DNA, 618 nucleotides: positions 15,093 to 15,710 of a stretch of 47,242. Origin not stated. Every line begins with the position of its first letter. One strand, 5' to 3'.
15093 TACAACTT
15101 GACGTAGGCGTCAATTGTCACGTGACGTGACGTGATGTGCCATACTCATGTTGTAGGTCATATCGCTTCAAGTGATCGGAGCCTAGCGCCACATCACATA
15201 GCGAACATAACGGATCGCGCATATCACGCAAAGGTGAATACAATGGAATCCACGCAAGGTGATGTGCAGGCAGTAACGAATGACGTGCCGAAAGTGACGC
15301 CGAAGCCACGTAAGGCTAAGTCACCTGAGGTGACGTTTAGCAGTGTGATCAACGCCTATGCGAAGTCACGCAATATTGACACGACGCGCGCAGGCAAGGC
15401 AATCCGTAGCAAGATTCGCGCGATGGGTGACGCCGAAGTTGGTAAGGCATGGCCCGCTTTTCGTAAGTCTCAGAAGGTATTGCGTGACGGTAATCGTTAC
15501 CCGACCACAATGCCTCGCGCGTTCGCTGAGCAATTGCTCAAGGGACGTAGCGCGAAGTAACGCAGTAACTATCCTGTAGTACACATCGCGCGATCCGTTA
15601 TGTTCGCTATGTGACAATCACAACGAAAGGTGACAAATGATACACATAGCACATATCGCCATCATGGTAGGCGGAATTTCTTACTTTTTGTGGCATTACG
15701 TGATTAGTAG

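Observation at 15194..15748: Opposite-strand two-ORF cassette bracketed by a perfect 27-bp inverted repeat inside the late operon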

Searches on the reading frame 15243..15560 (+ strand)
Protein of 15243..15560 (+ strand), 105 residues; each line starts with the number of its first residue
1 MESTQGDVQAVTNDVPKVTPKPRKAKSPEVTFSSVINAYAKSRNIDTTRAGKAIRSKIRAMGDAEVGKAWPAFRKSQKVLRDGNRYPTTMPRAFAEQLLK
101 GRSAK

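Call 7: search_protein_families(library=phrogs, proteins=[window:15243-15560:+], max_evalue=0.01)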
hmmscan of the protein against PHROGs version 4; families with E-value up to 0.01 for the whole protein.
window:15243-15560:+ (105 aa): 1 family
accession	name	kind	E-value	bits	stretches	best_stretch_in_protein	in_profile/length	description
phrog_19132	-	unknown function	0.0067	18.2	1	6-78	27-96/98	-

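Call 8: search_protein_families(library=pfam, proteins=[window:15243-15560:+], max_evalue=0.01)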
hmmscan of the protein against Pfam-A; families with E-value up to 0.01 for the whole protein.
window:15243-15560:+ (105 aa): 0 families

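Call 9: find_related_loci(query=window:15243-15560:+, collection=viral_contigs, flank=6000)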
Query window:15243-15560:+ (105 aa) in viral_contigs; peptide patterns used: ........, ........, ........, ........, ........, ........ (x = any residue, [..] = any of these).
16 stretches matched a pattern; 2 encode a relative of the query (tblastn E <= 1e-3); 2 distinct loci.
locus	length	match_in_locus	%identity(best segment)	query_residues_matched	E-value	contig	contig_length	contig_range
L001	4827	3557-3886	82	1-105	3e-55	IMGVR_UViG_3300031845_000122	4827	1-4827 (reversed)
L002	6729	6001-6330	80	1-105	7e-54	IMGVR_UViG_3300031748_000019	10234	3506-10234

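Call 15: find_homologous_proteins(query=window:15243-15560:+, max_evalue=0.01)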
Query window:15243-15560:+ (105 aa): 8 proteins with E <= 0.01 among 9 candidates.
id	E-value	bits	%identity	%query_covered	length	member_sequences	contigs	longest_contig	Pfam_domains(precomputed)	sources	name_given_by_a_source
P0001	6.2e-61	220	100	100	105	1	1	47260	-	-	-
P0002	4.4e-45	169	81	100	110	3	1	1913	-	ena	-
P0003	1.5e-43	164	79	100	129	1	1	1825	-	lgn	-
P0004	1.3e-39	152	75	100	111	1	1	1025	-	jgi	jgi:hypothetical protein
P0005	4.9e-36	140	78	87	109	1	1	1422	-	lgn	-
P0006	4.0e-34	134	78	79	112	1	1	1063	-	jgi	jgi:hypothetical protein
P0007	3.3e-28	115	63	89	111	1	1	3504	-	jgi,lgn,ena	-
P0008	1.3e-18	85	53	87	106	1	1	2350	-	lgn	-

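Call 16: find_encoding_contigs(protein=P0002, flank=3000, max_places=4)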
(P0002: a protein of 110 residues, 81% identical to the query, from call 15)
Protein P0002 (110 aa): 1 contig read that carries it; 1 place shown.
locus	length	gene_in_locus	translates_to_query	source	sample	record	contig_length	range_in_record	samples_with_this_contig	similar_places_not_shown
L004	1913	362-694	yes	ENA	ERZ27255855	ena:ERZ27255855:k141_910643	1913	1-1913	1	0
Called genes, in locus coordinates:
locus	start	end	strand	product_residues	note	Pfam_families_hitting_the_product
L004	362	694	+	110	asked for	-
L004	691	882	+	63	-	-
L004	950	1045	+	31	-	-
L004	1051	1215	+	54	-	-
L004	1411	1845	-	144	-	-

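Call 17: find_encoding_contigs(protein=P0003, flank=3000, max_places=4)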
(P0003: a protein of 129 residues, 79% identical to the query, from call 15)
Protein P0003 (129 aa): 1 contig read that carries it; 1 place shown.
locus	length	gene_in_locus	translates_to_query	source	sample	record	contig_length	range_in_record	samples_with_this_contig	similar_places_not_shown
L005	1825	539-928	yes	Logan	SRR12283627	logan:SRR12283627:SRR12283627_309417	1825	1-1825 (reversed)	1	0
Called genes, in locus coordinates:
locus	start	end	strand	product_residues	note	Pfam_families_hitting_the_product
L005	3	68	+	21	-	?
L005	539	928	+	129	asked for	-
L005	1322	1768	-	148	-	-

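Call 18: find_encoding_contigs(protein=P0007, flank=3000, max_places=4)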
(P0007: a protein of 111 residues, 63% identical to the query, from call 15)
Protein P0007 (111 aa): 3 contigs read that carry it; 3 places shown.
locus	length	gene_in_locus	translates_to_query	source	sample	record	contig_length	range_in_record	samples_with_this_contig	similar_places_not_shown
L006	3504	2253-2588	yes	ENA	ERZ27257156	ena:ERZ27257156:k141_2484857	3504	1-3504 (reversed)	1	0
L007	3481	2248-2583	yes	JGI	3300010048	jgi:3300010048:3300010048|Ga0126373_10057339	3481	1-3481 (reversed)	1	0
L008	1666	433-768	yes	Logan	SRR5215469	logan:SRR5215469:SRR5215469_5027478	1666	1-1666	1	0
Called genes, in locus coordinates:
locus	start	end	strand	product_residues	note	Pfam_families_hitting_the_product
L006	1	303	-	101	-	?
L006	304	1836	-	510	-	-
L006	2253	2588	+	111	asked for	-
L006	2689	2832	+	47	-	-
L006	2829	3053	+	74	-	-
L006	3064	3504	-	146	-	?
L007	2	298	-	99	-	?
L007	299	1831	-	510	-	-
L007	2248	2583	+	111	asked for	-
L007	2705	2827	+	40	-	-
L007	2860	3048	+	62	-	-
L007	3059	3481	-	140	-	?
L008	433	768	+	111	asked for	-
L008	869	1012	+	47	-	-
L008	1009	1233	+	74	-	-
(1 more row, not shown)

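Call 19: find_encoding_contigs(protein=P0008, flank=3000, max_places=4)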
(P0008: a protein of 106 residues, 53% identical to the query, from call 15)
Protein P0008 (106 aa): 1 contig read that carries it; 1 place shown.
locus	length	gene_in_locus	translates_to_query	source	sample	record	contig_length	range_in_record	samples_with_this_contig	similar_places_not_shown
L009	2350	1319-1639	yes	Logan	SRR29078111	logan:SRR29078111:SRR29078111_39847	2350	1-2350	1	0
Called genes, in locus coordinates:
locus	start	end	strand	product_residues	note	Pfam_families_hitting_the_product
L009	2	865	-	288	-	?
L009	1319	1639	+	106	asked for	-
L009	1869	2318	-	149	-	-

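Call 20: find_encoding_contigs(protein=P0004, flank=3000, max_places=3)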
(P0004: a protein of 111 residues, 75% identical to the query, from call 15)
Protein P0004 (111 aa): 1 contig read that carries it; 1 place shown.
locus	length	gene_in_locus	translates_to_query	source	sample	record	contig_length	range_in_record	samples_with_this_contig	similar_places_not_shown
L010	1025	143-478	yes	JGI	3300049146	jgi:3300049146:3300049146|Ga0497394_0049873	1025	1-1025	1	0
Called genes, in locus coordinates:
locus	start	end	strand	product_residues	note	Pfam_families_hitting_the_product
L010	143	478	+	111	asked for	-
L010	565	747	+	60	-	-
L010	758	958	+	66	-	-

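Call 21: find_encoding_contigs(protein=P0005, flank=3000, max_places=3)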
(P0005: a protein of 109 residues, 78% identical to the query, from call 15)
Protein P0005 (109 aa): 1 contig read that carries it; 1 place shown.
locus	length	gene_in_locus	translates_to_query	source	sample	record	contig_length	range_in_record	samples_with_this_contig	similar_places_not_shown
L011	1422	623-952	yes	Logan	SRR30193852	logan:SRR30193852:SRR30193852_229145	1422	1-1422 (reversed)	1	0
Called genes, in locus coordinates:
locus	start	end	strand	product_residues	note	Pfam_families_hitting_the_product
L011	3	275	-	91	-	?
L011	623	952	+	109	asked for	-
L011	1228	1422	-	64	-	?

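Call 22: find_encoding_contigs(protein=P0006, flank=3000, max_places=3)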
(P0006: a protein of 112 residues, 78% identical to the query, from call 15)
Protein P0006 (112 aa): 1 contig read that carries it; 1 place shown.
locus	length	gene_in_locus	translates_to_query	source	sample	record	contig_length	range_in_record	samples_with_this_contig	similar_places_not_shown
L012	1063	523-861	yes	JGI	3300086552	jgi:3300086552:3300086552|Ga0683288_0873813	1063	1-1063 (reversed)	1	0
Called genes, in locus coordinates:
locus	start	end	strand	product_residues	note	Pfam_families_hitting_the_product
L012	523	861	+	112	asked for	-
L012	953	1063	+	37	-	?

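Call 26: find_related_loci(query=A2, collection=metagenome_contigs, flank=3000)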
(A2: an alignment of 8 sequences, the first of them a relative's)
Query A2 (105 aa) in metagenome_contigs; peptide patterns used: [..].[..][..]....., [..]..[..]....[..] (x = any residue, [..] = any of these).
172 stretches matched a pattern; 5 encode a relative of the query (tblastn E <= 1e-3); 5 distinct loci.
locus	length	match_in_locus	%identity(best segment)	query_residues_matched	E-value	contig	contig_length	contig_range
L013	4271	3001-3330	82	1-105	4e-55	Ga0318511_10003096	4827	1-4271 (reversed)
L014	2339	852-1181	82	1-105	2e-55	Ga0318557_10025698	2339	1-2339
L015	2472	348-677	80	1-105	7e-54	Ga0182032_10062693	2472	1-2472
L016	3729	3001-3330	80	1-105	1e-53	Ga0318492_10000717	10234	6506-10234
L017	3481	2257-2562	63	7-99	2e-35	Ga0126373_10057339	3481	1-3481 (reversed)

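Call 35: predict_structure(alignment_id=A2)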
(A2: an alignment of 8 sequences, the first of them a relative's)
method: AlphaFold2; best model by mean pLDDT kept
length: 105 residues; sequences in the alignment: 8
mean_pLDDT: 72.0   pTM: 0.56
mean pLDDT of the five models: 72.0, 69.7, 69.2, 69.2, 68.2
residues with pLDDT >= 90: 0; 70-90: 74; 50-70: 17; < 50: 14
segments of 3 or more residues with pLDDT < 50: 1-3, 12-14
pLDDT, mean of each block of 10 residues (from residue 1): 47 49 64 86 86 85 80 76 76 81 53
secondary structure, 60 per line:
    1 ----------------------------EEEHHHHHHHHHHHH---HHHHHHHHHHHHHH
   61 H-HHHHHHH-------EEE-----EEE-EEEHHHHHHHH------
elements in order: E29-31 H32-43 H47-61 H63-69 E77-79 E85-87 E89-91 H92-99

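Call 38: fold_search(model_id=the predicted structure, library=pdb)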
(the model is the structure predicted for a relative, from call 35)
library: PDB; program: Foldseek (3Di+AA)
matches with E <= 10: 160; with E <= 0.001: 0
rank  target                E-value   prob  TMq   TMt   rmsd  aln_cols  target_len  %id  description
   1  1huu_C                1.7e-01  0.57  0.31  0.45   9.4        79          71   15  DNA-BINDING PROTEIN HU FROM BACILLUS STEAROTHERMOPHILUS (released 1999-01-13)
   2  4yf0_A                4.5e-01  0.41  0.28  0.39   9.6        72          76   12  HU38-19bp (released 2016-06-29)
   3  4p3v                  6.7e-01  0.23  0.28  0.40   9.9        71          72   17  Crystal structure of the E. coli HU beta2 protein (released 2015-04-15)
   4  6oaj_C                9.4e-01  0.25  0.31  0.43   9.8        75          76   13  HUaE34K 19bp SYM DNA (released 2020-03-18)
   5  4yex_C                1.0e+00  0.23  0.28  0.42   8.5        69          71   14  HUaa-19bp (released 2016-06-29)
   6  4yf0_B                1.0e+00  0.21  0.28  0.33  14.1        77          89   12  HU38-19bp (released 2016-06-29)
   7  4yew_C                1.2e+00  0.28  0.28  0.42   8.5        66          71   14  HUab-19bp (released 2016-06-29)
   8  6oaj_D                1.2e+00  0.23  0.31  0.47   8.8        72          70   14  HUaE34K 19bp SYM DNA (released 2020-03-18)
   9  5o4p_A                1.5e+00  0.08  0.24  0.07   9.9        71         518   25  Crystal structure of AMPylated GRP78 (released 2017-11-01)
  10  3iuc_A                1.7e+00  0.07  0.23  0.08  10.3        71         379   25  Crystal structure of the human 70kDa heat shock protein 5 (BiP/GRP78) ATPase domain in complex with ADP (released 2009-09-22)
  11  3ldl_A                1.8e+00  0.04  0.19  0.07  11.2        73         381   25  Crystal structure of human GRP78 (70kDa heat shock protein 5 / BIP) ATPase domain in complex with ATP (released 2011-01-26)
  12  7rva_C                2.0e+00  0.16  0.28  0.15  11.5        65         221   15  Updated Crystal Structure of Replication Initiator Protein REPE54. (released 2021-09-01)
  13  1p71_A                2.0e+00  0.11  0.31  0.34  12.7       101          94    8  Anabaena HU-DNA corcrystal structure (TR3) (released 2003-05-13)
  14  7kw7_C                2.0e+00  0.07  0.24  0.07  10.3        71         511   18  Atomic cryoEM structure of Hsp90-Hsp70-Hop-GR (released 2021-12-08)
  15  6ha7_A                2.0e+00  0.06  0.24  0.08  10.3        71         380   25  Crystal structure of the BiP NBD and MANF complex (released 2019-02-06)
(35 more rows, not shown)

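Call 39: fold_search(model_id=the predicted structure, library=viral)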
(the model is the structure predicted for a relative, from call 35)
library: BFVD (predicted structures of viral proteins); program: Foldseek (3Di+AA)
matches with E <= 10: 206; with E <= 0.001: 0
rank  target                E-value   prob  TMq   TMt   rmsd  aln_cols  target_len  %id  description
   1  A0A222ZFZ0            9.7e-02  0.84  0.41  0.40  13.7       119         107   15  Uncharacterized protein [Arthrobacter phage Abidatro]
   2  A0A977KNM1            1.4e-01  0.92  0.48  0.50   6.8       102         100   13  Uncharacterized protein [Arthrobacter phage Shambre1]
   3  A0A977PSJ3            2.3e-01  0.89  0.41  0.54  13.5       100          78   11  (no name in the UniProt tables at hand)
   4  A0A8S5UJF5            4.0e-01  0.15  0.25  0.28  14.2       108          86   15  Helix-turn-helix domain protein [Siphoviridae sp. ctvph17]
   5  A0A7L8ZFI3            4.2e-01  0.89  0.40  0.66   3.0        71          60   18  (no name in the UniProt tables at hand)
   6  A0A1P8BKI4            4.2e-01  0.25  0.31  0.29  14.4        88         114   15  Antirepressor-like protein [Lactococcus phage 50902]
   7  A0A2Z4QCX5            5.2e-01  0.23  0.29  0.14   7.7        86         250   13  (no name in the UniProt tables at hand)
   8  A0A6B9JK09            6.3e-01  0.87  0.45  0.42   3.5        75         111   15  (no name in the UniProt tables at hand)
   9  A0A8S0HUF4            6.3e-01  0.08  0.18  0.15  18.9       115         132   16  (no name in the UniProt tables at hand)
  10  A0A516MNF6            6.3e-01  0.04  0.15  0.03  25.4       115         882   13  (no name in the UniProt tables at hand)
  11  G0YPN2                7.7e-01  0.30  0.36  0.33   7.7        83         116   13  Gp050 [Erwinia phage vB_Eam-MM7]
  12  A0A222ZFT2            9.4e-01  0.09  0.21  0.20  15.1       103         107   11  MerR-like helix-turn-helix DNA binding domain protein [Arthrobacter phage Abidatro]
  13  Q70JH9                1.0e+00  0.06  0.19  0.11  17.3        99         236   15  Polyprotein (Fragment) [Watermelon mosaic virus]
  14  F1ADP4                1.0e+00  0.05  0.19  0.16  26.4       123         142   15  Uncharacterized protein [Caulobacter phage Cd1]
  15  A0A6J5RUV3            1.2e+00  0.09  0.24  0.27  12.8        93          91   15  Helix-turn-helix domain containing protein [uncultured Caudovirales phage]
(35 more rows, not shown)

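Call 40: search_protein_representatives(alignment_id=A2)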
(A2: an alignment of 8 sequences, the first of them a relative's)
Query: 8 sequences, 110 profile positions. Proteins with E-value up to 0.001 (for the whole library): 80; up to 1e-10: 17; up to 1e-30: 2. The best 80 are listed.
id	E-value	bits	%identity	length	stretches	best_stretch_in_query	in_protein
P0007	1.4e-46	173.1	-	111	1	4-110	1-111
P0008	8.0e-39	148.1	-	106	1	11-109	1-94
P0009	1.5e-29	118.2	-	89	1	32-108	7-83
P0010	1.4e-28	115.2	-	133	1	28-109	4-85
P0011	2.3e-21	92.0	-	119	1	7-105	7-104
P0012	8.9e-20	86.8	-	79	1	30-104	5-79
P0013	4.6e-17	78.1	-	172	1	10-109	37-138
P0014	6.1e-17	77.7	-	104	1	12-107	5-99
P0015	4.0e-16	75.1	-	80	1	30-107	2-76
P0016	9.1e-16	73.9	-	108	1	30-106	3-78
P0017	1.5e-15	73.2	-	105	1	17-106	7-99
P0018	4.0e-13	65.4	-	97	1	13-106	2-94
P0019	7.4e-13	64.5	-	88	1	21-104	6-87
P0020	1.3e-11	60.5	-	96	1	25-108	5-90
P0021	2.2e-11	59.8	-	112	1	33-106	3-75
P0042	8.2e-08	48.3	-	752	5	22-54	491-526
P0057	2.5e-06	43.6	-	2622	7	42-89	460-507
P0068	1.3e-05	41.2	-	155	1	9-102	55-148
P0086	9.6e-04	35.2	-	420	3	70-107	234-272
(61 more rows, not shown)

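Call 41: search_protein_families(library=pfam, proteins=[P0042, P0057, P0086, P0013, P0010, P0009, P0011, P0068], max_evalue=0.01)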
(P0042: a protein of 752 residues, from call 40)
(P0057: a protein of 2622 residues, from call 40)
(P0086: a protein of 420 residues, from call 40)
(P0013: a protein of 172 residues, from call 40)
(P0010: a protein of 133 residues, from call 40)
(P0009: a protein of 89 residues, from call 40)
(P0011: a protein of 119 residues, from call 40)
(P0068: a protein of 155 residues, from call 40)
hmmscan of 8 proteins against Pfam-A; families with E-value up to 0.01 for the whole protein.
P0042 (752 aa): 19 families
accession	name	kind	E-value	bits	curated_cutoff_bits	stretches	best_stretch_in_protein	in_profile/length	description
PF12854.13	PPR_1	-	6e-77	253.5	23.8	6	111-140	2-31/34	PPR repeat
PF13041.12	PPR_2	-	3.6e-65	216.3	30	7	244-299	1-50/50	PPR repeat family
PF13812.12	PPR_3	-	2.2e-52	175.4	25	5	239-297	8-60/63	Pentatricopeptide repeat domain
PF01535.26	PPR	-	3.9e-52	171.3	25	5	637-665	1-29/31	PPR repeat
PF17177.10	PPR_long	-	3.1e-28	99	27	3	591-701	46-148/211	Pentacotripeptide-repeat region of PRORP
PF13428.12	TPR_14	-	5.4e-10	39.4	23.5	0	511-530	6-25/44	Tetratricopeptide repeat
PF12921.12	ATP13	-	4.5e-09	36.6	26.7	0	494-546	43-93/114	Mitochondrial ATPase expression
PF13174.12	TPR_6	-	3.7e-06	27.7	26.3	0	515-536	9-30/33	Tetratricopeptide repeat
PF23276.1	TPR_24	-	7.3e-06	26.3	27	0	509-534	40-65/195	Fungal tetratrico peptide repeats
PF25058.1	ARM_TT21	-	2.2e-05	24.9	27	0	483-538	33-89/155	Tetratricopeptide repeat protein 21 ARM repeat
PF24760.1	TPR_IF140_C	-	2.5e-05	25.1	27.4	0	479-533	73-124/124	IF140 C-terminal TPR domain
PF07721.20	TPR_4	-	0.00013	22.7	27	0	255-270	10-25/26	Tetratricopeptide repeat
PF07719.23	TPR_2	-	0.00013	22.3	27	0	645-660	10-25/34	Tetratricopeptide repeat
PF03735.19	ENT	-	0.00015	22.2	28.5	0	378-398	11-32/71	ENT domain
PF14559.12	TPR_19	-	0.00036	21.2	25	0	513-532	32-51/68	Tetratricopeptide repeat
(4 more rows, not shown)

P0057 (2622 aa): 30 families (the best 25 are shown)
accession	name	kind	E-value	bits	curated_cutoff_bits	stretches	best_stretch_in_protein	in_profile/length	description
PF19077.6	Big_13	-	6.4e-180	585.8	27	17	165-251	8-102/102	Bacterial Ig-like domain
PF07495.19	Y_Y_Y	-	2.6e-66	219.9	26.6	10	492-531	28-62/65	Y_Y_Y domain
PF12245.14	Big_3_2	-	1.1e-65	219.8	23.3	12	786-818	91-122/122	Bacterial Ig-like domain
PF15418.12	DUF4625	-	2.7e-49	167.2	27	0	501-527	101-127/131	Domain of unknown function (DUF4625)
PF22352.2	K319L-like_PKD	-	2.7e-39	133.5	27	0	779-816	48-84/84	K319L-like, PKD domain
PF13860.13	FlgD_ig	-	2e-32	111.4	27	0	491-516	52-77/79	FlgD Ig-like domain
PF17936.7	Big_6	-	9e-31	106.4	27.6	4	2038-2111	2-75/83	Bacterial Ig domain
PF19078.6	Big_12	-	6e-24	84.7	27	0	1124-1194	25-99/102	Bacterial Ig-like domain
PF22058.2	X25_BaPul_like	-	5.4e-20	71.7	27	0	774-818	31-71/87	Pullulanase X25 domain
PF13750.12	Big_3_3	-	8.5e-17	61.7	27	0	1450-1486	10-47/157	Bacterial Ig-like domain (group 3)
PF02012.26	BNR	-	1.6e-16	58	27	0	202-212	1-11/12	BNR/Asp-box repeat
PF20164.4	GspA_SrpA_N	-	1.6e-15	58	27.4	0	756-819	52-114/117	GspA/SrpA SigLec-like domain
PF14347.11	DUF4399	-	2.6e-15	57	28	0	591-627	51-87/91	Domain of unknown function (DUF4399)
PF16967.11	TcfC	-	3.6e-13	49.3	29.4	0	502-529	40-66/68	E-set like domain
PF18911.6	PKD_4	-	1.5e-12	47.8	27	0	562-626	21-85/85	PKD domain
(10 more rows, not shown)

P0086 (420 aa): 3 families
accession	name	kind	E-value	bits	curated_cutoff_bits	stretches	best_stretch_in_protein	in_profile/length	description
PF20920.2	DAXX_hist_bd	-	0.002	18.4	27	0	110-149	21-58/84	Death domain-associated protein 6, histone binding domain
PF19306.5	WH_Lhr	-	0.0038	17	27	0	356-397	6-48/168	Large helicase-related protein, winged helix domain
PF09424.15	YqeY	-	0.0061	17.1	27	0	223-285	45-107/143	Yqey-like protein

P0013 (172 aa): 0 families

P0010 (133 aa): 0 families

P0009 (89 aa): 0 families

P0011 (119 aa): 0 families

P0068 (155 aa): 0 families

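Call 54: search_solved_structures(query=A4, max_evalue=1)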
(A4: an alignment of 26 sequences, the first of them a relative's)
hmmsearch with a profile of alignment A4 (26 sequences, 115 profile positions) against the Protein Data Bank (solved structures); distinct sequences matched with E-value up to 1: 0.

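Call 56: find_homologous_proteins(query=A4, max_evalue=0.00001)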
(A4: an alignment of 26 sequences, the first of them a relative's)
Query A4 (26 sequences) (105 aa, profile of the alignment): 182 proteins with E <= 0.00001 among 3594 candidates; the best 120 are listed.
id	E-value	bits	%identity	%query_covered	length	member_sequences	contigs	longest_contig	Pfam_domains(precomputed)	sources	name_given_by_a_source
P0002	1.7e-37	146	81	100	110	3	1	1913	-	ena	-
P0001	8.4e-37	143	100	100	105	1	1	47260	-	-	-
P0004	1.0e-36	143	75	100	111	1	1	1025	-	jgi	jgi:hypothetical protein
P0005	1.2e-36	143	78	87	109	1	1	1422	-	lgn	-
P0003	1.4e-35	139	79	100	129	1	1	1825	-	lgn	-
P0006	2.9e-35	139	78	79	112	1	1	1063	-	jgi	jgi:hypothetical protein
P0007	5.5e-34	134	63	89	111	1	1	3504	-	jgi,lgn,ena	-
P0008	1.6e-30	123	53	87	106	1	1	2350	-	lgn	-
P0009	4.5e-30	122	58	70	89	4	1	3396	-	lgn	-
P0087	6.9e-30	121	52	80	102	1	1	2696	-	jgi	jgi:hypothetical protein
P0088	9.0e-30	121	48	68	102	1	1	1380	-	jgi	jgi:hypothetical protein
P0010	1.5e-29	120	58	77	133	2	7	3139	-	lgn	-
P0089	1.7e-29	120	40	94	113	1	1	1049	-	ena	-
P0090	1.9e-29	120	61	72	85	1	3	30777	-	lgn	-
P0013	2.1e-29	120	46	77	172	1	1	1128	-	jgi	jgi:hypothetical protein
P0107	5.1e-24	102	36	77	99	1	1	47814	-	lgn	-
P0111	4.8e-23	99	39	70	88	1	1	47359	-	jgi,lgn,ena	-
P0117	8.1e-22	95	45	79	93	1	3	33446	-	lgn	-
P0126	1.5e-21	94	38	76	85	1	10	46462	-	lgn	-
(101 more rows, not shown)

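Call 57: find_encoding_contigs(protein=P0090, flank=3000, max_places=3)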
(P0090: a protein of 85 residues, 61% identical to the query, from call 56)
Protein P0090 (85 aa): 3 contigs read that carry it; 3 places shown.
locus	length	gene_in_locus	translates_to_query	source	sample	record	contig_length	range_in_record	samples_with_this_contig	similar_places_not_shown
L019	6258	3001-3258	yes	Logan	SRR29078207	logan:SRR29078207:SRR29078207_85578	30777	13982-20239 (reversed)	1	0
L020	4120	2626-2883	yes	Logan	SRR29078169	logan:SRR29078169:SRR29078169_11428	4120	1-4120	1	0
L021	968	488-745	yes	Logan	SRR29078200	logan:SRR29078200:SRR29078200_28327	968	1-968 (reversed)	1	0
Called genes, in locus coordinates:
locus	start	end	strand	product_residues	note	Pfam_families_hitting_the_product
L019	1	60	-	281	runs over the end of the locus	-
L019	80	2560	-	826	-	-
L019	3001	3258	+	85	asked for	-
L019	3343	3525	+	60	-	-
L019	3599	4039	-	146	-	-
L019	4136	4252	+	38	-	-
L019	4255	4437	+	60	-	-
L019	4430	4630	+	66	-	-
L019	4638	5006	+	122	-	-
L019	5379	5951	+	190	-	-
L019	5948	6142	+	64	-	-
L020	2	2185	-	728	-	?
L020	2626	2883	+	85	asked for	-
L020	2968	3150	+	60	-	-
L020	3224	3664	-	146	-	-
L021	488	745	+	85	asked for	-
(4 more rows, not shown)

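Call 58: find_encoding_contigs(protein=P0117, flank=3000, max_places=3)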
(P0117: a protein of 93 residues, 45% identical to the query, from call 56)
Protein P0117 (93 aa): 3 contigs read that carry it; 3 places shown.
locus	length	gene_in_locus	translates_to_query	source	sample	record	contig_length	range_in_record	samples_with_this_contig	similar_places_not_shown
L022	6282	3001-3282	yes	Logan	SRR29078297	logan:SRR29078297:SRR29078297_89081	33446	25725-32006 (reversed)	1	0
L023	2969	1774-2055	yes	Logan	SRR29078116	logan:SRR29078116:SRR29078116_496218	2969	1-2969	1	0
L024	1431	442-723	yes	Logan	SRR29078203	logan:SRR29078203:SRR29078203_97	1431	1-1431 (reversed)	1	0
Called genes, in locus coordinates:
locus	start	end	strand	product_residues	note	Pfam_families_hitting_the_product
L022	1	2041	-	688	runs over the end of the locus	-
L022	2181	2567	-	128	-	-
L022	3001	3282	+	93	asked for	-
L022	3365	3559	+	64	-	-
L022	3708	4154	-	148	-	-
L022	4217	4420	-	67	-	-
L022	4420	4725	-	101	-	-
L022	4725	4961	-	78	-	-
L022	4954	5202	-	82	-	-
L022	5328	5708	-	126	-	-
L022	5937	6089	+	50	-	-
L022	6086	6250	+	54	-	-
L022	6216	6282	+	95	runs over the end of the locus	-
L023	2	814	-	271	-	?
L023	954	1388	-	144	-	-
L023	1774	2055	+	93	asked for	-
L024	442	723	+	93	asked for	-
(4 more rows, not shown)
